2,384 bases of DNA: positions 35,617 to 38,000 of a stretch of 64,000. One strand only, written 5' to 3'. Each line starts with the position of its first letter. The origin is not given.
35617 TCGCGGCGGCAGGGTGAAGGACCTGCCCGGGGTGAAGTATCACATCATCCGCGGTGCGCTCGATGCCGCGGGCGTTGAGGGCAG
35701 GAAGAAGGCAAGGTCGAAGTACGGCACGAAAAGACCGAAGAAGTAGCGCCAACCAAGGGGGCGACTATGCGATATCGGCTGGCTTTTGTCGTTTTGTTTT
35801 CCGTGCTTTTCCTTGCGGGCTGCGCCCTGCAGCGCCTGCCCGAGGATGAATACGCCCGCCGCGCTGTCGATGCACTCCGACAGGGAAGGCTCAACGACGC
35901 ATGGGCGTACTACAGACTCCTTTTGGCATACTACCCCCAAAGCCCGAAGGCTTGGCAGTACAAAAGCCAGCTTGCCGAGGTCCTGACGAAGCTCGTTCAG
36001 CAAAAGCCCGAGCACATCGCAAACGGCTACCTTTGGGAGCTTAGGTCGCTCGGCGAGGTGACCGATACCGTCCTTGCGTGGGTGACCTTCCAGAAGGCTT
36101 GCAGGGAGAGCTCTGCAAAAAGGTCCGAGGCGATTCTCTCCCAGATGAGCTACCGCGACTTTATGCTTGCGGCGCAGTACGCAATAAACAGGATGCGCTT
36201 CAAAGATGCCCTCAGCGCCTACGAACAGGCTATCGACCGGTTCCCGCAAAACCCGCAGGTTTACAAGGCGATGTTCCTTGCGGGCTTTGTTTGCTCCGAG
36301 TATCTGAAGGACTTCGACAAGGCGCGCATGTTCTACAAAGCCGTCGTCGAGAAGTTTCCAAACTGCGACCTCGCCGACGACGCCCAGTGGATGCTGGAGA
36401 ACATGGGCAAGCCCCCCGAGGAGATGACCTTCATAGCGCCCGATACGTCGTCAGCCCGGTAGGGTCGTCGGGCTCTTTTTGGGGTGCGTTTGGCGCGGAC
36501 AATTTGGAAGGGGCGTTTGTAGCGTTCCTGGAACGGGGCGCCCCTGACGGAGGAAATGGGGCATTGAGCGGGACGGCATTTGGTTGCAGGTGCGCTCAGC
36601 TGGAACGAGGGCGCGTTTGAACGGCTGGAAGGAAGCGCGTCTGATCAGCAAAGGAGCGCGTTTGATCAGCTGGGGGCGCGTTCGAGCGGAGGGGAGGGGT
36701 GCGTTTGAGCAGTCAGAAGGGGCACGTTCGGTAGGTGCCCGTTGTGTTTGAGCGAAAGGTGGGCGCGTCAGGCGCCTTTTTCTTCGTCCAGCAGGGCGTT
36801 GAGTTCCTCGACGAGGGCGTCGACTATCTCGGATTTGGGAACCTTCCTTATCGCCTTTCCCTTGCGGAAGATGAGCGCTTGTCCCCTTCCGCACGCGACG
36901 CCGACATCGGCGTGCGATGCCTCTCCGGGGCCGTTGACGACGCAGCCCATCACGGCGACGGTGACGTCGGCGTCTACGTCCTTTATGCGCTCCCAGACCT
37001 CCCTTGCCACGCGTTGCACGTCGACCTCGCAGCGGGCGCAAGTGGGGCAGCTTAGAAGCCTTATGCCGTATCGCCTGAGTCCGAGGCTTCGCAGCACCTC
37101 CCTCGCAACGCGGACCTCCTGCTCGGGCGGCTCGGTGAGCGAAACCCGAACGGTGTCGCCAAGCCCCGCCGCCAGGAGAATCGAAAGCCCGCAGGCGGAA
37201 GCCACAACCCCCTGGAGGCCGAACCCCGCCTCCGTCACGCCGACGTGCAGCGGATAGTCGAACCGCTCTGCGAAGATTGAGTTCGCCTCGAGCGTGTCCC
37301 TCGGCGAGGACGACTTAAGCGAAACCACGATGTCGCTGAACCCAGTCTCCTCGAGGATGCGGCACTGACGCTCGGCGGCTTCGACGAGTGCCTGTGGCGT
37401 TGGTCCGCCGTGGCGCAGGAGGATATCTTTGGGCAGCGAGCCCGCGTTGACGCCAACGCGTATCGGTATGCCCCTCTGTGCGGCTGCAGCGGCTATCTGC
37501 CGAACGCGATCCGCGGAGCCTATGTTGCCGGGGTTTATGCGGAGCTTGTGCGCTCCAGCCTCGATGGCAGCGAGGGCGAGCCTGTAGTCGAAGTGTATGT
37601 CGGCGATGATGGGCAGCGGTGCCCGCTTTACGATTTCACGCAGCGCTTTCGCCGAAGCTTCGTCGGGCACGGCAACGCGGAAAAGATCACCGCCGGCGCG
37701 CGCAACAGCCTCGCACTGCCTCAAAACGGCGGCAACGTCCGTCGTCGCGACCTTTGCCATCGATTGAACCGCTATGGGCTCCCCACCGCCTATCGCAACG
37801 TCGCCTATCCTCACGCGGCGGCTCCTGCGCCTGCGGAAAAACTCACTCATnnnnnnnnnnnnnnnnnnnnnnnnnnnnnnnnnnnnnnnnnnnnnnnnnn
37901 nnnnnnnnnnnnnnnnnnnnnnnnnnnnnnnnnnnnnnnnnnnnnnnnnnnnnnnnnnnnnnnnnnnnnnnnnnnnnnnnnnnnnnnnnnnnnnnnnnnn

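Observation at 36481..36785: Roughly 290-bp array of about 13 degenerate 22-bp tandem repeats fills the convergent gap next to ispG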

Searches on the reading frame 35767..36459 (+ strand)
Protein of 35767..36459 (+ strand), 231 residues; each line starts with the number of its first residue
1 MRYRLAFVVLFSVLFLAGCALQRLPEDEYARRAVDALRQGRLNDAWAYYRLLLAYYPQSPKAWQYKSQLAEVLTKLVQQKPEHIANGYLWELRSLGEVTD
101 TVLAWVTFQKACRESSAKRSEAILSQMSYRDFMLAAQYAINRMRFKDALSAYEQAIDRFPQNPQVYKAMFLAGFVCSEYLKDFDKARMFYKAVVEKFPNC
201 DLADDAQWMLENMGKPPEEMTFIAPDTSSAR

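Call 10: find_related_loci(query=window:35767-36459:+, collection=genome_contigs, flank=4000)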
Query window:35767-36459:+ (231 aa) in genome_contigs; peptide patterns used: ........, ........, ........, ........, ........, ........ (x = any residue, [..] = any of these).
85 stretches matched a pattern; 10 encode a relative of the query (tblastn E <= 1e-3); 10 distinct loci.
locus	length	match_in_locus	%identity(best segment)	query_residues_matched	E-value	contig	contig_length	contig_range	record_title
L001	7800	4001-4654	47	8-229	8e-67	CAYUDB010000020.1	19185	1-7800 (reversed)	MAG TPA_asm: uncultured bacterium isolate SRP220891_co1_1 genome assembly, contig: NODE_5430_length_19185_cov_6.564245,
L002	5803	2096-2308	45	146-216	4e-19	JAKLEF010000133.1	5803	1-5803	MAG: Candidatus Fermentibacteria bacterium isolate RA.bin127 RA.bin127_133, whole genome shotgun sequence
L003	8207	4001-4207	48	148-216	6e-19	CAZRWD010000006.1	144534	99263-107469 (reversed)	MAG TPA_asm: uncultured bacterium isolate binchicken_co26_181 genome assembly, contig: NODE_137_length_144534_cov_167.98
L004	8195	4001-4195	43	149-213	1e-15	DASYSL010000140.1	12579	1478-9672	MAG TPA_asm: Candidatus Eisenbacteria bacterium isolate SMAG_U4537 k141_709450, whole genome shotgun sequence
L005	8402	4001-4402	27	95-215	7e-15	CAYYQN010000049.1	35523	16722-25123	MAG TPA_asm: uncultured bacterium isolate binchicken_co115_312 genome assembly, contig: NODE_2033_length_35523_cov_9.022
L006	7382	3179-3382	40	152-217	2e-13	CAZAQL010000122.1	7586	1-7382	MAG TPA_asm: uncultured bacterium isolate SRP332253_co2_145 genome assembly, contig: NODE_10189_length_7586_cov_4.867481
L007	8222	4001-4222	36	152-223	7e-13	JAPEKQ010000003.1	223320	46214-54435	MAG: bacterium isolate MAG173-P120 NODE_3_length_223320_cov_113.857106, whole genome shotgun sequence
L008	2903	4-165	39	160-213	1e-9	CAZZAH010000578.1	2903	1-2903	MAG TPA_asm: uncultured bacterium isolate binchicken_co199_13 genome assembly, contig: NODE_29031_length_2903_cov_5.1039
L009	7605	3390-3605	33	149-220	1e-8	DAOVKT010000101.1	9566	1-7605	MAG TPA_asm: Gemmatimonadota bacterium isolate CSMAG_1426 CSMAG_1426_k141_3624483_length_9566_cov_15.0000, whole genome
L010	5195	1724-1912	33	153-215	3e-7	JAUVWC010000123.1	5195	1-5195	MAG: Candidatus Zixiibacteriota bacterium isolate CSMAG_1180 CSMAG_1180_k127_6605490_length_5195_cov_19.6486, whole geno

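Call 11: find_encoding_contigs(protein=window:35767-36459:+, flank=4000, max_places=10)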
Protein window:35767-36459:+ (231 aa): no gene with exactly this product is on record in the collection.
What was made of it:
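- Tried and rejected: Not on record (call 11), so the rest of the genome could not be searched for csrA or further copies.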

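Call 18: find_homologous_proteins(query=window:35767-36459:+, max_evalue=1e-10)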
Query window:35767-36459:+ (231 aa): 8 proteins with E <= 1e-10 among 420 candidates.
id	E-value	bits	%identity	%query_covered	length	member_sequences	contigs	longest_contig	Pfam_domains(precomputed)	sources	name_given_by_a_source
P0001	1.3e-150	517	100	100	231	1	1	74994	PF14559.13,PF13432.13,PF13428.13,PF13174.13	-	-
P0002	2.5e-82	294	55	98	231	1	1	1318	PF13414.13,PF13432.13,PF13428.13,PF07719.24,PF13174.13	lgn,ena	-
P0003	5.6e-81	289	54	100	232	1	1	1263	PF13432.13,PF13428.13,PF07719.24,PF13174.13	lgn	-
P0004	2.0e-80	288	55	97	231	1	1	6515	PF13174.13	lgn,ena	-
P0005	2.2e-78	281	54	99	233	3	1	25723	PF00515.35,PF13424.13,PF13428.13,PF07719.24,PF13174.13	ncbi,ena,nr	ncbi:tetratricopeptide repeat protein [bacterium]|nr:tetratricopeptide repeat protein [bacterium]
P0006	2.3e-77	278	57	97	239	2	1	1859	PF13174.13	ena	-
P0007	8.4e-61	224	42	99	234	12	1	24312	PF13174.13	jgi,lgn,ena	-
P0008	1.1e-59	220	56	74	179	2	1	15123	PF00515.35,PF13428.13,PF07719.24,PF13174.13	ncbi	-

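Call 19: find_encoding_contigs(protein=P0005, flank=5000, max_places=3)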
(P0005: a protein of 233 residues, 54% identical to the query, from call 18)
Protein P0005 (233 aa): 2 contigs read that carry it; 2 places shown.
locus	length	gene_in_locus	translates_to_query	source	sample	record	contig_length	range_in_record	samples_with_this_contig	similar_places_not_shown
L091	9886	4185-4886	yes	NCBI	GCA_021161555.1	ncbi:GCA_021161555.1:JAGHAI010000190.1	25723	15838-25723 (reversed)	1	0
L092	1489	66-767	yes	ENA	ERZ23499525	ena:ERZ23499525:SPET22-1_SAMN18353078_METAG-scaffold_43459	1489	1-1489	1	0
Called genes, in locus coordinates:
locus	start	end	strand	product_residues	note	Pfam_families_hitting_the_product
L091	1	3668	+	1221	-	PF04997:RNA_pol_Rpb1_1, PF00623:RNA_pol_Rpb1_2, PF04983:RNA_pol_Rpb1_3, PF01551:Peptidase_M23 (faint), PF21668:RPOC_hybrid (faint), PF25984:BSH_YknX (faint), PF05000:RNA_pol_Rpb1_4, PF04998:RNA_pol_Rpb1_5, +1 more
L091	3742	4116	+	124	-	PF00164:Ribosom_S12_S23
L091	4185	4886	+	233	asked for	PF00515:TPR_1 (faint), PF07719:TPR_2 (faint), PF13424:TPR_12 (faint), PF13428:TPR_14 (faint), PF13174:TPR_6 (weak)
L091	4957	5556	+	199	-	PF00929:RNase_T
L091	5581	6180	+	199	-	PF01205:Impact_N, PF09186:DUF1949 (weak)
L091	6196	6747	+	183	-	PF00085:Thioredoxin (faint), PF08534:Redoxin, PF00578:AhpC-TSA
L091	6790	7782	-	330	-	PF13353:Fer4_12 (faint), PF04055:Radical_SAM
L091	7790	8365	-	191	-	PF00702:Hydrolase (faint), PF08645:PNK3P, PF13344:Hydrolase_6 (weak), PF13419:HAD_2 (faint), PF13242:Hydrolase_like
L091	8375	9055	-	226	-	PF00005:ABC_tran, PF13304:AAA_21 (faint)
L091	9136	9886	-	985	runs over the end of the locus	PF25106:VWA_4 (weak), PF00963:Cohesin (faint)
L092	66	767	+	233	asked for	PF00515:TPR_1 (faint), PF07719:TPR_2 (faint), PF13424:TPR_12 (faint), PF13428:TPR_14 (faint), PF13174:TPR_6 (weak)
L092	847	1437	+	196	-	PF00929:RNase_T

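Call 20: find_encoding_contigs(protein=P0004, flank=5000, max_places=3)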
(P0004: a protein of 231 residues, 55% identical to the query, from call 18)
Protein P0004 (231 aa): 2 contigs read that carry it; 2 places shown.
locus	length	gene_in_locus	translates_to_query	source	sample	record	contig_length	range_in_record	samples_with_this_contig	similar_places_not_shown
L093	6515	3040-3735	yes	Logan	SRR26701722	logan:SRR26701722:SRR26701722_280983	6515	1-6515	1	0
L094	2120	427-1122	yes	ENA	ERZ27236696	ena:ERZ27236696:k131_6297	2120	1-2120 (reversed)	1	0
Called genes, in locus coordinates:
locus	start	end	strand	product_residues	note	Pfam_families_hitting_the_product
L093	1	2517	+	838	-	?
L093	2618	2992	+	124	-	PF00164:Ribosom_S12_S23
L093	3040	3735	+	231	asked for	PF13174:TPR_6 (weak)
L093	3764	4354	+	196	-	PF00929:RNase_T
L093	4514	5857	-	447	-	PF05496:RuvB_N, PF13173:AAA_14 (weak), PF20720:nSTAND3 (weak), PF00004:AAA, PF07728:AAA_5 (weak), PF16193:AAA_assoc_2, PF12002:MgsA_C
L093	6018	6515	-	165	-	?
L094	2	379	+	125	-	?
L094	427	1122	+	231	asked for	PF13174:TPR_6 (weak)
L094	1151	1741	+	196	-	PF00929:RNase_T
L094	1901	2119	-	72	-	?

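Call 21: find_encoding_contigs(protein=P0008, flank=5000, max_places=3)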
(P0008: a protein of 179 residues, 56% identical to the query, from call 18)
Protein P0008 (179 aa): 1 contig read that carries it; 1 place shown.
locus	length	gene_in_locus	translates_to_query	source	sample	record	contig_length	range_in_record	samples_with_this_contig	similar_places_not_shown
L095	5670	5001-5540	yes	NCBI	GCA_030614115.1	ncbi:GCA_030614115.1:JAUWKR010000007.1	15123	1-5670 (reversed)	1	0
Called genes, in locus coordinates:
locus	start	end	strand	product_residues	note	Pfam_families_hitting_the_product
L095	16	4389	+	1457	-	PF04997:RNA_pol_Rpb1_1, PF00623:RNA_pol_Rpb1_2, PF01551:Peptidase_M23 (faint), PF04983:RNA_pol_Rpb1_3, PF21668:RPOC_hybrid (faint), PF01333:Apocytochr_F_C (faint), PF05000:RNA_pol_Rpb1_4, PF04998:RNA_pol_Rpb1_5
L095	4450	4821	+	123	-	PF00164:Ribosom_S12_S23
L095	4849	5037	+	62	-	-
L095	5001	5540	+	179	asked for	PF13174:TPR_6 (faint), PF13428:TPR_14 (faint), PF00515:TPR_1 (faint), PF07719:TPR_2 (faint)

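Call 22: find_encoding_contigs(protein=P0007, flank=5000, max_places=3)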
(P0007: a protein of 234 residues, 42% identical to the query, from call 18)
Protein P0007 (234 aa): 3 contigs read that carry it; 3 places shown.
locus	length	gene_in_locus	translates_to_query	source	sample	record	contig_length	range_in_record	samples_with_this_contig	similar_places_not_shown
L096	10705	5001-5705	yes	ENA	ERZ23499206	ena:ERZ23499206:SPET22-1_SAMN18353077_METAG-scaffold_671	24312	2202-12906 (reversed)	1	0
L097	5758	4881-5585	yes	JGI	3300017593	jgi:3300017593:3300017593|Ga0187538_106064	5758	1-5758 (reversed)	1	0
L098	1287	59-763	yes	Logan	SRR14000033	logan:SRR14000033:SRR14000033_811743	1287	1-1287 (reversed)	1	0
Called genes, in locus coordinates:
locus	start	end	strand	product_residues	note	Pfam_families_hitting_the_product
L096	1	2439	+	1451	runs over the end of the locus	PF04997:RNA_pol_Rpb1_1, PF00623:RNA_pol_Rpb1_2, PF01551:Peptidase_M23 (faint), PF04983:RNA_pol_Rpb1_3, PF21668:RPOC_hybrid (faint), PF25917:BSH_RND (faint), PF05000:RNA_pol_Rpb1_4, PF04998:RNA_pol_Rpb1_5, +2 more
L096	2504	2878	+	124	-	PF00164:Ribosom_S12_S23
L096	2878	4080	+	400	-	PF02463:SMC_N, PF13175:AAA_15, PF13476:AAA_23 (weak), PF13304:AAA_21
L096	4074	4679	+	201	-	PF14103:DUF4276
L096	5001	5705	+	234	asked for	PF13174:TPR_6 (faint)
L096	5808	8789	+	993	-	PF02463:SMC_N, PF13175:AAA_15, PF13476:AAA_23, PF13555:AAA_29 (faint), PF04423:Rad50_zn_hook (weak)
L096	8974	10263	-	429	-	-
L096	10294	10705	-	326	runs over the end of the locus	PF01075:Glyco_transf_9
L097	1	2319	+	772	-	?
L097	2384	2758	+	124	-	PF00164:Ribosom_S12_S23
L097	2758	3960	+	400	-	PF02463:SMC_N, PF13175:AAA_15, PF13476:AAA_23 (weak), PF13304:AAA_21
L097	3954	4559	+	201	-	PF14103:DUF4276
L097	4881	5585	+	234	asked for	PF13174:TPR_6 (faint)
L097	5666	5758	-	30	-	?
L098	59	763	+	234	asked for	PF13174:TPR_6 (faint)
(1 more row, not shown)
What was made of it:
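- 35767..36462 (+): TPR lipoprotein gene (231 aa, lipobox LAGC). It is the last gene of the rpoC-rpsL-TPR block and forms the left border of the gap. The rpoC-rpsL-TPR order is conserved in relatives (calls 19-22).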

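Call 57: search_protein_families(library=pfam, proteins=[window:35767-36459:+], max_evalue=0.001)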
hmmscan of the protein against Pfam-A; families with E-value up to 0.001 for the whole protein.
window:35767-36459:+ (231 aa): 8 families
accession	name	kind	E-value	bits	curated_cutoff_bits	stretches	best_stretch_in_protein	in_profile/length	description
PF13428.12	TPR_14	-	1e-09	38.5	23.5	0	134-169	6-41/44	Tetratricopeptide repeat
PF13174.12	TPR_6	-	1.3e-07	32.2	26.3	0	168-199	2-32/33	Tetratricopeptide repeat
PF13432.12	TPR_16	-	2.2e-07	31.6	32.7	1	135-198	3-62/65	Tetratricopeptide repeat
PF14559.12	TPR_19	-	2.4e-06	28.2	25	0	144-203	6-61/68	Tetratricopeptide repeat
PF07719.23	TPR_2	-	3.7e-05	24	27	0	144-162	16-34/34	Tetratricopeptide repeat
PF13424.12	TPR_12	-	0.00016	22.2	30.1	0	140-195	14-73/77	Tetratricopeptide repeat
PF13525.12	YfiO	-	0.00027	21.2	25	0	141-212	54-135/203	Outer membrane lipoprotein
PF00515.34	TPR_1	-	0.00033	20.8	27.8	0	143-162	15-34/34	Tetratricopeptide repeat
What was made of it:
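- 35767..36462 (+): Pfam TPR_14, TPR_6 and YfiO-like hits (call 57).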

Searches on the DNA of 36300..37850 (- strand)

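Call 5: search_rna_families(source=window, start=36300, end=36950, threshold=evalue, max_evalue=10, show_alignments=3)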
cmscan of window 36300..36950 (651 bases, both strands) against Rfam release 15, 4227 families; matches with E-value up to 10: 1.
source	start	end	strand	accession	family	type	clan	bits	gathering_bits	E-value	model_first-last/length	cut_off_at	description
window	36854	36903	-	RF03006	M23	Gene; sRNA;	-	17.7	41.2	1.3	1-53/53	no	M23 RNA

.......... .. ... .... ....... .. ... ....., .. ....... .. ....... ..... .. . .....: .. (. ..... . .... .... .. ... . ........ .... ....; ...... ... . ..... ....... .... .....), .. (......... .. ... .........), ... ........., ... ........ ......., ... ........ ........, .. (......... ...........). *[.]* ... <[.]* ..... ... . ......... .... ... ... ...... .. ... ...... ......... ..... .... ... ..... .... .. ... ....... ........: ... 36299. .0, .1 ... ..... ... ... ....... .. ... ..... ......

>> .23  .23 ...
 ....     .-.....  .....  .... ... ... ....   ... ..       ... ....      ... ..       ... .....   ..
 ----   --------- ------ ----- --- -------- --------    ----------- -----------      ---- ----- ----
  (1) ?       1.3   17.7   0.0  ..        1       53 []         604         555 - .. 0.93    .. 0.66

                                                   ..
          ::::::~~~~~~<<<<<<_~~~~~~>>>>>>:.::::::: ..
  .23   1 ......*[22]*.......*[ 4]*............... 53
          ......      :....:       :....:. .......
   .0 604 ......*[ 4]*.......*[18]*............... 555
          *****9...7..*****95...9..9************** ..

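Call 39: search_rna_families(sources=[L338, L339, L341, L342, L343], threshold=gathering)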
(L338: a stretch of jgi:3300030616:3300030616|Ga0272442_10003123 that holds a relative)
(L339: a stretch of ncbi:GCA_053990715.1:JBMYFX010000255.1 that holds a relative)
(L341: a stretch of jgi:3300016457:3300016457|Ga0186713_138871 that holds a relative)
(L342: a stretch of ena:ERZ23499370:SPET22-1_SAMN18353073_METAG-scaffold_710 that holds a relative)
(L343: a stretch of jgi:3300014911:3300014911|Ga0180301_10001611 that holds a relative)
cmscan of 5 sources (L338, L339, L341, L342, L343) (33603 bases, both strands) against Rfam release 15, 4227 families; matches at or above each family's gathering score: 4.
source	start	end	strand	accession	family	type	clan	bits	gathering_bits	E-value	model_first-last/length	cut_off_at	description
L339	4770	6355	+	RF00177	SSU_rRNA_bacteria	Gene; rRNA;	CL00111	1519.3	50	0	1-1533/1533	no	Bacterial small subunit ribosomal RNA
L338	5286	6862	+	RF00177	SSU_rRNA_bacteria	Gene; rRNA;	CL00111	1512.9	50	0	1-1533/1533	no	Bacterial small subunit ribosomal RNA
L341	4800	5800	+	RF00177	SSU_rRNA_bacteria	Gene; rRNA;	CL00111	950.3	50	1.3e-300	1-977/1533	3'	Bacterial small subunit ribosomal RNA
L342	4800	5377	+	RF00177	SSU_rRNA_bacteria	Gene; rRNA;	CL00111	526.1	50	1.9e-164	1-551/1533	3'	Bacterial small subunit ribosomal RNA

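Call 48: search_dna_similar(query=window:36463-36790:+, collection=plasmids, mode=distant, max_evalue=1, max_rows=15)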
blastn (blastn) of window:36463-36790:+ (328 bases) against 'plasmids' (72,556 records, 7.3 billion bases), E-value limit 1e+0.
No match.

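Call 49: search_dna_similar(query=window:36463-36790:+, collection=phages, mode=distant, max_evalue=1, max_rows=15)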
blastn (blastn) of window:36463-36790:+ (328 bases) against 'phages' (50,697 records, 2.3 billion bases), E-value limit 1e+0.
No match.
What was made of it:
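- Plasmid and phage BLAST gave none (calls 48, 49).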

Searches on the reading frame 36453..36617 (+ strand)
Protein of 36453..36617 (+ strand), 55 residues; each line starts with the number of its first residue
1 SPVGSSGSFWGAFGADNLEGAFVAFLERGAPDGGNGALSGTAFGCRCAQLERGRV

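Call 52: search_protein_families(library=pfam, proteins=[window:36453-36617:+], max_evalue=10)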
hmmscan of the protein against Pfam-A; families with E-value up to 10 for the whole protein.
seq(55 aa): 0 families

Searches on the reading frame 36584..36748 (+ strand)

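Call 52: search_protein_families(library=pfam, proteins=[window:36584-36748:+], max_evalue=10)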
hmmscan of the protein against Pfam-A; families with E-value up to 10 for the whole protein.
seq(55 aa): 1 family
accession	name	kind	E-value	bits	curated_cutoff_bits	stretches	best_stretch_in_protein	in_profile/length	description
PF14442.11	Bd3614_N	-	0.43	11.4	25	1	3-25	49-71/92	Bd3614-like deaminase N-terminal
